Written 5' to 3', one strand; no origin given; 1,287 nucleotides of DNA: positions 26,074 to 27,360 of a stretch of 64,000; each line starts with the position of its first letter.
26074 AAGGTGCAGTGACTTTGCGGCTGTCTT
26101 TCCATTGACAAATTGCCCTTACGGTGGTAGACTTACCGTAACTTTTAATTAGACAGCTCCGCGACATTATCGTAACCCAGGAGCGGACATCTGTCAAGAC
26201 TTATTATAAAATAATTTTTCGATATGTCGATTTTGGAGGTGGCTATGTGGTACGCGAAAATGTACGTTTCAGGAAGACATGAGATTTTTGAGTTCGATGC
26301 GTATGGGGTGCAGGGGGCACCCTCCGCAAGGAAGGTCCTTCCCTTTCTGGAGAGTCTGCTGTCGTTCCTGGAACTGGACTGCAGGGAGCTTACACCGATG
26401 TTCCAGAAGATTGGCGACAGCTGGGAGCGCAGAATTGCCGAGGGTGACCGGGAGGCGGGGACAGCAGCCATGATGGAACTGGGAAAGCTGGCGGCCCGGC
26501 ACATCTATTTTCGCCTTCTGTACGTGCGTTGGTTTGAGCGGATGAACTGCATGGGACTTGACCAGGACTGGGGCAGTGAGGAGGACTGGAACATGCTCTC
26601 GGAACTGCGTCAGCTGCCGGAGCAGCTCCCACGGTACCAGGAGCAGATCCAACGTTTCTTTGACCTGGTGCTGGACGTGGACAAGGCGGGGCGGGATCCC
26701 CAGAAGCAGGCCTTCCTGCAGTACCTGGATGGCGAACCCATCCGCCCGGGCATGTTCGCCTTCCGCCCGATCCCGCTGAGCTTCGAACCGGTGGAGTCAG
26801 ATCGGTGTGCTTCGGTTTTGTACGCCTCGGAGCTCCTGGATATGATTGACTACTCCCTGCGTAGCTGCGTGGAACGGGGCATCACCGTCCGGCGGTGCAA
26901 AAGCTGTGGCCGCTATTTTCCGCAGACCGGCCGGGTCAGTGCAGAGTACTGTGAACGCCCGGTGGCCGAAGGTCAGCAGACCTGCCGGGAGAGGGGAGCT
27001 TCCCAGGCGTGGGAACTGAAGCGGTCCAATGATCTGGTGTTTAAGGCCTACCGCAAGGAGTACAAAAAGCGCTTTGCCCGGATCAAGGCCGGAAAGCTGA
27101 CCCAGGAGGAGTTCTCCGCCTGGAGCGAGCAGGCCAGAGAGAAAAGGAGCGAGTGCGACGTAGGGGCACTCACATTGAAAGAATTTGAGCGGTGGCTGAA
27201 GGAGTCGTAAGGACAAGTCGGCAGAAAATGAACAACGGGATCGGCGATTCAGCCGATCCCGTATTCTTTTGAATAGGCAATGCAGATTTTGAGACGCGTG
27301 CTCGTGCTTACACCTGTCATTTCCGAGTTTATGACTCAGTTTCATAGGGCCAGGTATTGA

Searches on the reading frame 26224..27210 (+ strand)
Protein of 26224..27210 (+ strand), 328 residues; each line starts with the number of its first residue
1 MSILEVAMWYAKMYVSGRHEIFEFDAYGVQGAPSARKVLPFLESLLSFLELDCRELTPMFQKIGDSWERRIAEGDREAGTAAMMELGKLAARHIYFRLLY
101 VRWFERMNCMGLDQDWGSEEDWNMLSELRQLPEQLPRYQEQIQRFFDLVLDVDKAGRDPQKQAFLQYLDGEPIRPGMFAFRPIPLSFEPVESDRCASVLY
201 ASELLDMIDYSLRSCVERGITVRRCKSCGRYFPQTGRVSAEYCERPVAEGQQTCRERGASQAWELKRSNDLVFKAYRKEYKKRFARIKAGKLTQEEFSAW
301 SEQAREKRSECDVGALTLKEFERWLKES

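Call 53: search_protein_families(library=pfam, proteins=[window:26224-27210:+], max_evalue=0.0001)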
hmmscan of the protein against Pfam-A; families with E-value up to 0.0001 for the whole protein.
window:26224-27210:+ (328 aa): 1 family
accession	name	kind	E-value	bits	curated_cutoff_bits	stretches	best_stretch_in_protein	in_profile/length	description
PF19553.4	DUF6076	-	1.3e-17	64.5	23.5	1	199-310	28-140/168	Family of unknown function (DUF6076)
